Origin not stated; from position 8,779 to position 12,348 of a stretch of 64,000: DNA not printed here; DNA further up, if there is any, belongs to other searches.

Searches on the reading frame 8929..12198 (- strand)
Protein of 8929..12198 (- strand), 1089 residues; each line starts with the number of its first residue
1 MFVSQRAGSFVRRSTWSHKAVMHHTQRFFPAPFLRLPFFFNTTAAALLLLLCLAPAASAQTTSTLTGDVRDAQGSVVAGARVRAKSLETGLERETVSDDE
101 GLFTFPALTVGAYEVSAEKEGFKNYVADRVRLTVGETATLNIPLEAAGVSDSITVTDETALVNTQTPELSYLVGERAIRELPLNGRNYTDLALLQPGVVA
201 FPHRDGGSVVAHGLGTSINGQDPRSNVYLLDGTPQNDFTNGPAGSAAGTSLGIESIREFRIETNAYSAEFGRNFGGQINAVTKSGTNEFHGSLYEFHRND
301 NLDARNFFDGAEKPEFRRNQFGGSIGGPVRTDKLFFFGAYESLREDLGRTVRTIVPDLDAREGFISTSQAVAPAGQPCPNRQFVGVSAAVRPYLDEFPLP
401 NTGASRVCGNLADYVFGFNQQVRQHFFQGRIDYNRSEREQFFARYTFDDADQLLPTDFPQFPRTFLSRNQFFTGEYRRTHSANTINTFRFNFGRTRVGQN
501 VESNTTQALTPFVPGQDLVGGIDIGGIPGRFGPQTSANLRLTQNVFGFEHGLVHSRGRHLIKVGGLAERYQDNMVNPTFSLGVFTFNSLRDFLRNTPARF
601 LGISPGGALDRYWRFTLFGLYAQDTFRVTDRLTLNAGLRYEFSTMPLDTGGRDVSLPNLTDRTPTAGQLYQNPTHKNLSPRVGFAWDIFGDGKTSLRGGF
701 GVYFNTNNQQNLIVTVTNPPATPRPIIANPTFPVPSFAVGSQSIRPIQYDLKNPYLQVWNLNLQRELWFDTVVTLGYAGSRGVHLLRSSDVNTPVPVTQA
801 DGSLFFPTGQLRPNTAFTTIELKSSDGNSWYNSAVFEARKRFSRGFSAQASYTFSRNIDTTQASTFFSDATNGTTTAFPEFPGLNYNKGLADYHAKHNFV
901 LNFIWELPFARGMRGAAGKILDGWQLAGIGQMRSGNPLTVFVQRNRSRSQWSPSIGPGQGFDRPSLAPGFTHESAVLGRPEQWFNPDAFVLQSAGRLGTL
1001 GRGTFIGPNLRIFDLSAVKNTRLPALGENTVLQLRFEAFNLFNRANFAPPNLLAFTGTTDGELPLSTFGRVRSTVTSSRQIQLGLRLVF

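Call 30: search_protein_families(library=pfam, proteins=[window:8929-12198:-])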
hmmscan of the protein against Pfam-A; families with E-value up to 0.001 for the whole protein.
window:8929-12198:- (1089 aa): 5 families
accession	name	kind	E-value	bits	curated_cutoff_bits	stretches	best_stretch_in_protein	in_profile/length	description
PF25183.1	OMP_b-brl_4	-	7.5e-180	600.6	30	1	281-1082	1-838/838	Outer membrane beta barrel domain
PF13620.12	CarboxypepD_reg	-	3e-19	69.6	32.3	1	64-144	1-81/82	Carboxypeptidase regulatory-like domain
PF00593.30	TonB_dep_Rec_b-barrel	-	2.1e-10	41.5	27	1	430-722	18-257/436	TonB dependent receptor-like, beta-barrel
PF07715.20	Plug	-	0.00035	21.5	23.9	1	184-274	21-104/107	TonB-dependent Receptor Plug Domain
PF13715.12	CarbopepD_reg_2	-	0.00065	20.1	32.2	0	65-146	1-78/88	CarboxypepD_reg-like domain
